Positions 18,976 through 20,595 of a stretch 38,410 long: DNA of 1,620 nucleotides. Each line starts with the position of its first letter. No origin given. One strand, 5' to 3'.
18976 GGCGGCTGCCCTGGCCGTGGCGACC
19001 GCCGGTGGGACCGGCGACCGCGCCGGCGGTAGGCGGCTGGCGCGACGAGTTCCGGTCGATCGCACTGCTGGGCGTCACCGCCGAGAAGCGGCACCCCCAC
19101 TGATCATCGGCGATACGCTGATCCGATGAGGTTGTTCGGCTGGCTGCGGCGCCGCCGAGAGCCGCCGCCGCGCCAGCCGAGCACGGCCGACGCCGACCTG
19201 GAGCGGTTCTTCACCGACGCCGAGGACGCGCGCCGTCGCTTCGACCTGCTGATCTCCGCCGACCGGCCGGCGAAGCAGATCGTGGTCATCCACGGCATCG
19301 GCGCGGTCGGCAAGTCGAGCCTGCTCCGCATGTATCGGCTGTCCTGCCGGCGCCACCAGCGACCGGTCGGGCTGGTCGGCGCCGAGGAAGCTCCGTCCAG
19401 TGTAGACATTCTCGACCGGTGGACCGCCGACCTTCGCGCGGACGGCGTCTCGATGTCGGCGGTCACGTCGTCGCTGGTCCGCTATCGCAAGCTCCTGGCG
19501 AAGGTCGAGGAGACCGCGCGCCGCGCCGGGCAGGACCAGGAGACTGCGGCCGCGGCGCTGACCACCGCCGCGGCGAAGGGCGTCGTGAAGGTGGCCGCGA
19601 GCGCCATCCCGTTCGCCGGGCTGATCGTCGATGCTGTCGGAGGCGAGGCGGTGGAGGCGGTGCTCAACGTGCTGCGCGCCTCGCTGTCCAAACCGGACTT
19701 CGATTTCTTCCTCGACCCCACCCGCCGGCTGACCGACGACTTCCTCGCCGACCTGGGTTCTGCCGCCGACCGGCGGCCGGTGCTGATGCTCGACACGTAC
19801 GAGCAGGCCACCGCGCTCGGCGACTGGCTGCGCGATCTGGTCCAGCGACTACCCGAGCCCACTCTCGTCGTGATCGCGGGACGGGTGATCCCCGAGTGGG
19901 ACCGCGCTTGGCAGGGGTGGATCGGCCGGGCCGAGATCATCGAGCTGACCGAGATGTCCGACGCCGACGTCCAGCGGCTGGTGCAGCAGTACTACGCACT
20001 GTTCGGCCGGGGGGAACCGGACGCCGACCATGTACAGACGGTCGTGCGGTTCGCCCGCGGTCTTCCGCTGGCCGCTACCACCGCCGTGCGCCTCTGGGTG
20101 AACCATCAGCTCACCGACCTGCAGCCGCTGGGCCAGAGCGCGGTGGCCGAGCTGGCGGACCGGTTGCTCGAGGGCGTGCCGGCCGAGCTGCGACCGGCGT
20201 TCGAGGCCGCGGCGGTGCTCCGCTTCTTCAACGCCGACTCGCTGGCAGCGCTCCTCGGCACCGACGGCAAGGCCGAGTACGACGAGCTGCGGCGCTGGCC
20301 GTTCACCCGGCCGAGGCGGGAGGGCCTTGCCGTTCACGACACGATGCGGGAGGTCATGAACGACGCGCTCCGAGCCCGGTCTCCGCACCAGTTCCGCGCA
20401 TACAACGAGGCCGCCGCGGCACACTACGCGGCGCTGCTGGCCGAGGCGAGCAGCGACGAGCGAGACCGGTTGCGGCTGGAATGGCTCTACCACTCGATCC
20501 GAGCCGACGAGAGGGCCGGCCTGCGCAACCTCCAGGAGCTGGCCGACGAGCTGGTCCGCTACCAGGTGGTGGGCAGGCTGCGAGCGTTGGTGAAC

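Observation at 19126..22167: Effector-less NB-ARC/TPR STAND NTPase with a ~75-aa insertion between Walker A and Walker B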

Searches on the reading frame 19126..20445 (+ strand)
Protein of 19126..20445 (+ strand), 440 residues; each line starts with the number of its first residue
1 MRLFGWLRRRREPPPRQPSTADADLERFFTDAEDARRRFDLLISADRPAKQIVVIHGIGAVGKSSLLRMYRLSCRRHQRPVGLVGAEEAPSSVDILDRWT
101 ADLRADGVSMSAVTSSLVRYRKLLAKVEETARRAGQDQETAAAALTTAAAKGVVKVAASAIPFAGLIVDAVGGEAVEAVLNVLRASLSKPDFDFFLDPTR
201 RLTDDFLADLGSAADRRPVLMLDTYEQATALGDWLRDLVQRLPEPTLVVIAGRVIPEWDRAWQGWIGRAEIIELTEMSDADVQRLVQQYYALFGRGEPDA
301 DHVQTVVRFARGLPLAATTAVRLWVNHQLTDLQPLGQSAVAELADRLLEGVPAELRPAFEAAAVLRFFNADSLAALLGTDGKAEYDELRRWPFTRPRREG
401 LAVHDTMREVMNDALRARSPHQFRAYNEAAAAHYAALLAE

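Call 42: search_solved_structures(query=A3, max_evalue=10, show_alignments=3)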
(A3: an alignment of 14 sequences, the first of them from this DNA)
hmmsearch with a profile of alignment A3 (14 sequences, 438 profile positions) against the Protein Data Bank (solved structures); distinct sequences matched with E-value up to 10: 14.
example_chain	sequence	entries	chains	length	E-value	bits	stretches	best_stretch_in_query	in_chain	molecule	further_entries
9nbl_A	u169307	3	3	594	0.02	17.4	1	47-117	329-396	Arsenite transporter ATPase-like protein,arsA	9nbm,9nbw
8bob_C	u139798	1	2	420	0.04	16.4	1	300-392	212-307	HTH-type transcriptional regulator MalT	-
9nbo_A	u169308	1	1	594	0.077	15.4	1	47-117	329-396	Arsenite transporter ATPase-like protein,arsA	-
5zme_A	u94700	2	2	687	0.15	14.5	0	41-93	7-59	ATPase ARSA1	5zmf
2ph1_A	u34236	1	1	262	0.23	13.8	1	44-92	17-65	Nucleotide-binding protein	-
6cy1_A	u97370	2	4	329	0.24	13.8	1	46-106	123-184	Signal recognition particle receptor FtsY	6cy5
7rgn_A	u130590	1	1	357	0.66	12.4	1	145-232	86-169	Fructose-bisphosphate aldolase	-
1z0j_A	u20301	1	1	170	1.1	11.6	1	223-250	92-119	Ras-related protein Rab-22A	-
7yva_A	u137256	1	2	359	1.2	11.5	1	129-232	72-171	Candida albicans Fructose-1,6-bisphosphate aldolase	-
1yvd_A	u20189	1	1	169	1.2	11.5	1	223-250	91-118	Ras-related protein Rab-22A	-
6lnk_A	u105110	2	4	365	1.2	11.5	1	129-232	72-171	Fructose-bisphosphate aldolase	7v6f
8bns_A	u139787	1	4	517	1.4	11.3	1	32-128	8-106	AAA ATPase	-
3kb1_A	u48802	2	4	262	2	10.7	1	47-83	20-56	Nucleotide-binding protein | Iron-sulfur cluster carrier protein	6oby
4gx8_A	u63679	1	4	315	2.4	10.5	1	285-324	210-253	DNA polymerase III subunit epsilon,DNA polymerase III subunit alpha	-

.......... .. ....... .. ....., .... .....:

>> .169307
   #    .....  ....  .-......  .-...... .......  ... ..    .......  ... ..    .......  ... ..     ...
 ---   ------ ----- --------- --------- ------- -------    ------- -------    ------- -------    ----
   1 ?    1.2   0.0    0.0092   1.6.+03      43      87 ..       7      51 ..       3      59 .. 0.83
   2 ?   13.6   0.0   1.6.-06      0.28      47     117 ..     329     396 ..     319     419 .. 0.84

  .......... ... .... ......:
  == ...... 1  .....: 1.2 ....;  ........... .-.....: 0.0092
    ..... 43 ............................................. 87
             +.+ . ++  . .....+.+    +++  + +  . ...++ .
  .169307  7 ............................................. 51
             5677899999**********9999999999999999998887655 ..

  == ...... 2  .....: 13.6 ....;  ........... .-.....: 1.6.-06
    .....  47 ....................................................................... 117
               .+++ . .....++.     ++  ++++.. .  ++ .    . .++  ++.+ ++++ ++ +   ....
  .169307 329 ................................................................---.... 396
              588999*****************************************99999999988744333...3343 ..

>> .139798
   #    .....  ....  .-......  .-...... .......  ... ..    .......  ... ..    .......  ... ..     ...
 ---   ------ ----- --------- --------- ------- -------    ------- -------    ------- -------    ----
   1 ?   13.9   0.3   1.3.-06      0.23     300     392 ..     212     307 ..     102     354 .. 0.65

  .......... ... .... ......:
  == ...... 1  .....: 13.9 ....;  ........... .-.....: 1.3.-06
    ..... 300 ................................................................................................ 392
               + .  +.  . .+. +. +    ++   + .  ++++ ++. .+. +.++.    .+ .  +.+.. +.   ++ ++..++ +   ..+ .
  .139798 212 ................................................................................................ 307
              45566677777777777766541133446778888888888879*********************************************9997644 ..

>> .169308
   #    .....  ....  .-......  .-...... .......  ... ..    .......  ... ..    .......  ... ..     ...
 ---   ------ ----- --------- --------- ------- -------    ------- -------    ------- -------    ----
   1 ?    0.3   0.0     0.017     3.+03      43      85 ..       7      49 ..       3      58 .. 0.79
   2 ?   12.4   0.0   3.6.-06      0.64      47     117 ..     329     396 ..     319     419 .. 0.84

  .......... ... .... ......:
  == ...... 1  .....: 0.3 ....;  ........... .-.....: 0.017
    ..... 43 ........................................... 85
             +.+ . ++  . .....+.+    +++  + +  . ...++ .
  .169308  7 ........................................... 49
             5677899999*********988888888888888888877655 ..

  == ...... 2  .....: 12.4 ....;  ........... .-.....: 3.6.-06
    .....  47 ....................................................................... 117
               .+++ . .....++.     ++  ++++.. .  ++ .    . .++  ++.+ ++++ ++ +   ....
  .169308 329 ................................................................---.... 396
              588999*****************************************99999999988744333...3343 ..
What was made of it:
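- Closest known: PH0952 of Pyrococcus horikoshii. Different: Sequence similarity is marginal (MalT E = 0.04 with the family profile, call 42).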

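Call 54: search_protein_representatives(alignment_id=A3)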
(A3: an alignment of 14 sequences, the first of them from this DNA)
Query: 14 sequences, 438 profile positions. Proteins with E-value up to 0.001 (for the whole library): 6063; up to 1e-10: 2739; up to 1e-30: 474. The best 150 are listed.
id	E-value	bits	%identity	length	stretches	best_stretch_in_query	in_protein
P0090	1.4e-203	693.5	-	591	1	1-437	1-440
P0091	5.4e-200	681.7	-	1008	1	2-438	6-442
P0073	2.0e-197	673.2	-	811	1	15-437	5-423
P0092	5.9e-192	655.2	-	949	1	13-438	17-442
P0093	6.2e-192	655.1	-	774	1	14-438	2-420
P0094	3.2e-190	649.5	-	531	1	15-438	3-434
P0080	1.1e-189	647.7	-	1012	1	5-436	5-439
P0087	8.9e-189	644.7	-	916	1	1-436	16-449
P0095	4.9e-188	642.3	-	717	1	14-438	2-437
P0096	1.1e-187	641.1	-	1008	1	18-437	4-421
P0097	3.0e-185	633.1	-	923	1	14-437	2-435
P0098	5.7e-185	632.1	-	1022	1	15-436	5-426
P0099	8.7e-181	618.4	-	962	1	13-437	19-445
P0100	4.0e-180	616.2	-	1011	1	15-438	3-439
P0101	1.0e-179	614.8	-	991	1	10-437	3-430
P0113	1.2e-167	575.1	-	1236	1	13-437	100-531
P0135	4.7e-151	520.4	-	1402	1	7-436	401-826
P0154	9.7e-139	479.8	-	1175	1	8-437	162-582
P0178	7.2e-116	404.4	-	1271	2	170-437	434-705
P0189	2.6e-108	379.5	-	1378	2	177-437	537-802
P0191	4.1e-105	369.0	-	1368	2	167-436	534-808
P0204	2.2e-87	310.6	-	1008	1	16-437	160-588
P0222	6.6e-76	272.7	-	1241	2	188-436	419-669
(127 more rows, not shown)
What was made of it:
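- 474 clusters (50% identity) at E < 1e-30 and 2,739 at E < 1e-10 (call 54).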

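Call 58: search_protein_families(library=pfam, proteins=[P0135, P0178, P0189, P0191, P0222, P0113, P0154], max_evalue=0.001)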
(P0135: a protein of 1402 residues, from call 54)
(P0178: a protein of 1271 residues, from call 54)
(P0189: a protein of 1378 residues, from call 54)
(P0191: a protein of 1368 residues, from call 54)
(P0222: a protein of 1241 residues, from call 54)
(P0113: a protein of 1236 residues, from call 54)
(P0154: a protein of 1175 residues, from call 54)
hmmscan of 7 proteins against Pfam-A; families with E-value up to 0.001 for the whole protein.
P0135 (1402 aa): 26 families (the best 25 are shown)
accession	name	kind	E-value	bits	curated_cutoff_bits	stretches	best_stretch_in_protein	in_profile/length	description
PF24883.2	NPHP3_N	-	3.3e-24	86.4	24.8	1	121-291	4-164/164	Nephrocystin 3, N-terminal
PF13424.12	TPR_12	-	1.8e-20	73.3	30.1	3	1111-1170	15-74/77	Tetratricopeptide repeat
PF13191.12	AAA_16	-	7.6e-18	66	32.6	2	116-274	1-158/167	AAA ATPase domain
PF13401.12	AAA_22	-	6.7e-12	46.3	27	1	440-578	5-109/130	AAA domain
PF05729.18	NACHT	-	2.6e-10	40.8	26.7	1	138-313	2-151/167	NACHT domain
PF07719.23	TPR_2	-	3.3e-08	33.5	27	0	1146-1170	6-30/34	Tetratricopeptide repeat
PF01637.24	ATPase_2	-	4.5e-08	33.6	33.2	1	117-277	1-140/225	ATPase domain predominantly from Archaea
PF25199.1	nSTAND_NTPase5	-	5.5e-08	33.2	34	0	129-161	34-66/145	Novel STAND NTPase 5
PF03193.22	RsgA_GTPase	-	5.6e-08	33.2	30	0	123-187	96-157/174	RsgA GTPase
PF13374.12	TPR_10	-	3.1e-06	27.5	27.5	0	1102-1137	5-40/42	Tetratricopeptide repeat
PF07693.20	KAP_NTPase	-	3.9e-06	26.8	20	0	430-515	9-61/293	KAP family P-loop domain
PF13173.12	AAA_14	-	8.7e-06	26.2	27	0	441-466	3-30/129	AAA domain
PF00515.34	TPR_1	-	1.2e-05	25.3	27.8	0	1148-1172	8-32/34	Tetratricopeptide repeat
PF13245.12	AAA_19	-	2.1e-05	25.1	25.1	0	135-169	10-42/134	AAA domain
PF00931.28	NB-ARC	-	3.7e-05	23.5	23.5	0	435-460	15-38/248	NB-ARC domain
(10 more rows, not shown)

P0178 (1271 aa): 2 families
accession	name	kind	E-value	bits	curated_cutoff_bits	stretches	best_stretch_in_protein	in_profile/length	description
PF24390.1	PRTase-CE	-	1.3e-44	153.5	27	1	41-279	3-253/253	PRTase-CE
PF13424.12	TPR_12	-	8.2e-13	48.8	30.1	0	944-989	16-63/77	Tetratricopeptide repeat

P0189 (1378 aa): 3 families
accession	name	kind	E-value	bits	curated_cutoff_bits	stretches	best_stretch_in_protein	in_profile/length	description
PF12770.12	CHAT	-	1.4e-06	28.4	24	1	82-344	7-266/289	CHAT domain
PF13191.12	AAA_16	-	0.0003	21.7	32.6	0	423-588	7-145/167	AAA ATPase domain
PF13424.12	TPR_12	-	0.00072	20.1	30.1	0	1111-1179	3-73/77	Tetratricopeptide repeat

P0191 (1368 aa): 5 families
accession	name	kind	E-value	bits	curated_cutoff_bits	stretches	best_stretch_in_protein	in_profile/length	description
PF13424.12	TPR_12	-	8.8e-09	35.9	30.1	0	1033-1103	4-76/77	Tetratricopeptide repeat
PF12770.12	CHAT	-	1.7e-07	31.4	24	1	215-357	126-273/289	CHAT domain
PF07719.23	TPR_2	-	3.7e-07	30.2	27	0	1154-1181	3-30/34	Tetratricopeptide repeat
PF13191.12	AAA_16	-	6.2e-06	27.3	32.6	1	425-597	2-147/167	AAA ATPase domain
PF00515.34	TPR_1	-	6.4e-06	26.2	27.8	0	1153-1179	2-28/34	Tetratricopeptide repeat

P0222 (1241 aa): 6 families
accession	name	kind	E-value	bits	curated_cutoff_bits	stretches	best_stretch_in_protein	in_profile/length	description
PF12697.13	Abhydrolase_6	-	2.1e-06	29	26.3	1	15-171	1-131/217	Alpha/beta hydrolase family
PF24096.1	DUF7379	-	6.9e-05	23.3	33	1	15-137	1-119/191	Domain of unknown function (DUF7379)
PF05057.20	DUF676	-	0.00012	22.1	20.3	1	15-139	8-134/217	Putative serine esterase (DUF676)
PF25199.1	nSTAND_NTPase5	-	0.0005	20.4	34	0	306-362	26-83/145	Novel STAND NTPase 5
PF17874.7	TPR_MalT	-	0.00083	19.2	45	0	871-1014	19-159/336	MalT-like TPR region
PF20703.3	nSTAND1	-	0.00091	19.4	27.1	0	432-567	102-252/379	Novel STAND NTPase 1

P0113 (1236 aa): 7 families
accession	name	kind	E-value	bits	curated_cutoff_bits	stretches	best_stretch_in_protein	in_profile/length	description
PF13401.12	AAA_22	-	3.2e-16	60.3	27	1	885-1039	5-128/130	AAA domain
PF13191.12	AAA_16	-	3.8e-14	54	32.6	2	114-304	4-162/167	AAA ATPase domain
PF20702.3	nSTAND2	-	1.5e-09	38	24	1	987-1139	110-262/279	Novel STAND NTPase 2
PF13173.12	AAA_14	-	1.1e-08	35.6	27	0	885-914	2-33/129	AAA domain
PF01637.24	ATPase_2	-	1.6e-07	31.8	33.2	1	865-1034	1-156/225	ATPase domain predominantly from Archaea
PF05729.18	NACHT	-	0.00018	21.8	26.7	0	134-151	1-18/167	NACHT domain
PF25201.1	nSTAND6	-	0.00025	21.5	27.7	0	132-171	17-56/148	Novel STAND NTPase 6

P0154 (1175 aa): 7 families
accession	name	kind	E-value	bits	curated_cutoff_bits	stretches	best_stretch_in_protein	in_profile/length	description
PF13424.12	TPR_12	-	5.9e-08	33.2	30.1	0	729-763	43-77/77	Tetratricopeptide repeat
PF00515.34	TPR_1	-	7.2e-05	22.9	27.8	0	737-759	7-29/34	Tetratricopeptide repeat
PF13191.12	AAA_16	-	8.9e-05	23.5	32.6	1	182-247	6-52/167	AAA ATPase domain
PF07719.23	TPR_2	-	9.8e-05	22.6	27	0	734-759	4-29/34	Tetratricopeptide repeat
PF20703.3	nSTAND1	-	0.0001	22.5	27.1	0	173-218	11-51/379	Novel STAND NTPase 1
PF13401.12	AAA_22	-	0.00014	22.6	27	1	200-255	5-60/130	AAA domain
PF13176.12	TPR_7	-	0.00079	19.8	27.9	0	737-758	5-28/36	Tetratricopeptide repeat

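Call 60: predict_structure(alignment_id=A3)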
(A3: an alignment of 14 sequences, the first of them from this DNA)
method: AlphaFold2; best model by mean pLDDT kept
length: 440 residues; sequences in the alignment: 14
mean_pLDDT: 78.4   pTM: 0.65
mean pLDDT of the five models: 78.4, 77.3, 75.7, 69.8, 69.3
residues with pLDDT >= 90: 118; 70-90: 218; 50-70: 61; < 50: 43
segments of 3 or more residues with pLDDT < 50: 1-18, 154-171, 226-228
pLDDT, mean of each block of 10 residues (from residue 1): 41 44 51 80 85 78 78 90 77 91 95 96 88 74 69 45 39 67 86 89 96 93 66 87 93 79 87 80 84 80 85 78 74 60 78 83 89 90 77 70 84 89 94 88
secondary structure, 60 per line:
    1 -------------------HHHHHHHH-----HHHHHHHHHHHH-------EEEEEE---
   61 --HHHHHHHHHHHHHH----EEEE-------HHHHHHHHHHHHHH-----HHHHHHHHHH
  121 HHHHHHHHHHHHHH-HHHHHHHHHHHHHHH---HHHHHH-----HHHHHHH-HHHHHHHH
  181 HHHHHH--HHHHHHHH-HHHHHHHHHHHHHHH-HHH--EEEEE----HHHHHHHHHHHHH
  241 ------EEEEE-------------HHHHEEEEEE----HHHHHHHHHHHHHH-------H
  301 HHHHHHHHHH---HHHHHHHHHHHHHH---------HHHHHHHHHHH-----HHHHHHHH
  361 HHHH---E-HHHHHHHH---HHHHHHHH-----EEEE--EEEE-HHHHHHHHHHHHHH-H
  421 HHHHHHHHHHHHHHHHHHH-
elements in order: H20-27 H33-44 E52-57 H63-76 E81-84 H92-105 H111-134 H136-150 H154-159 H165-171 H173-186 H189-196 H198-212 E219-223 H228-240 E247-251 H265-268 E269-274 H279-292 H300-310 H314-327 H337-347 H353-364 H370-377 H381-388 E394-397 E400-403 H405-418 H420-439
